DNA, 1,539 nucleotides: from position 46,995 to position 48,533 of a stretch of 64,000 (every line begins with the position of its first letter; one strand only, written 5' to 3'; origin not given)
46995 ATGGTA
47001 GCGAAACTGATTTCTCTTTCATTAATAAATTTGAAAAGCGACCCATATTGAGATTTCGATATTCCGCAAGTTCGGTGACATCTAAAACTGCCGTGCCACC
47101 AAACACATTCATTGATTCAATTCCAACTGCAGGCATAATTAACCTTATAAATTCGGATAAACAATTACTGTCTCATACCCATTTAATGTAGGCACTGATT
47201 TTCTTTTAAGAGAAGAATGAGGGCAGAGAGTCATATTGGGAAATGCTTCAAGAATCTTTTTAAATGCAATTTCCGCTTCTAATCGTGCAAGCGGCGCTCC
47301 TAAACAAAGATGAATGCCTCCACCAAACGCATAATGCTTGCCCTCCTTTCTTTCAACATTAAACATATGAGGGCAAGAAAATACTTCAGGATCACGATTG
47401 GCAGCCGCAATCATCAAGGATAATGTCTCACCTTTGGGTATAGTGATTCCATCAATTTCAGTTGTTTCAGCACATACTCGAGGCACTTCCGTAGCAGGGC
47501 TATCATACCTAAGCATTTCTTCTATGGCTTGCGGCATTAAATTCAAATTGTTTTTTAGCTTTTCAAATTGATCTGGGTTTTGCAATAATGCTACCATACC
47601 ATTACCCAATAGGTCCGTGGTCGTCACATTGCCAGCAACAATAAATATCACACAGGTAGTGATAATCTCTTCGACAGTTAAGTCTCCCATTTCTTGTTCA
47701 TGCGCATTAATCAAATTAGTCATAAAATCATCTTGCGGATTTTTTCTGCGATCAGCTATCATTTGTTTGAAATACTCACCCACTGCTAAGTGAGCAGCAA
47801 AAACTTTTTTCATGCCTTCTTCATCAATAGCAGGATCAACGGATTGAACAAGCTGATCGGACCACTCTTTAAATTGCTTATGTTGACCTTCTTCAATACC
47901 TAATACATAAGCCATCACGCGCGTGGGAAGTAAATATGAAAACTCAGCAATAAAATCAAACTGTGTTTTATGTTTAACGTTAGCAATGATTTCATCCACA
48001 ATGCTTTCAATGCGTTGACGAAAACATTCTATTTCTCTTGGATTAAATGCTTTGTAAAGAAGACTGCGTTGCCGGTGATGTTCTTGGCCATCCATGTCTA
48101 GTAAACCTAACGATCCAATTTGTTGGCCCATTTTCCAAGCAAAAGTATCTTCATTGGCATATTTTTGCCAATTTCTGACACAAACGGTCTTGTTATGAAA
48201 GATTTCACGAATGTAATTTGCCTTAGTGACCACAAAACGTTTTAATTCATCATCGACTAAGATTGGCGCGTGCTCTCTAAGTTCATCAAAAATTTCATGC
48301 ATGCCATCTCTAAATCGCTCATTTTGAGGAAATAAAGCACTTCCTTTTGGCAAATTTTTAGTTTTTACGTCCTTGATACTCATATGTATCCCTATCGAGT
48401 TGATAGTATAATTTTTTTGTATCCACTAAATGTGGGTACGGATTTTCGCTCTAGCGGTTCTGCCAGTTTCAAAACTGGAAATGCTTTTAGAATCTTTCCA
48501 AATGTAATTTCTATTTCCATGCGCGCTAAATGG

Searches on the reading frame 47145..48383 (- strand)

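Call 21: search_protein_families(library=pfam, proteins=[window:47145-48383:-], max_evalue=0.0001)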
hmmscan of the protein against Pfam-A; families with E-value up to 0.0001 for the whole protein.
window:47145-48383:- (412 aa): 1 family
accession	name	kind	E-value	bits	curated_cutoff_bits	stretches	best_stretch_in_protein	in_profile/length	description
PF00067.27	p450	-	2.3e-35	122.7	22.8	1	26-391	20-441/462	Cytochrome P450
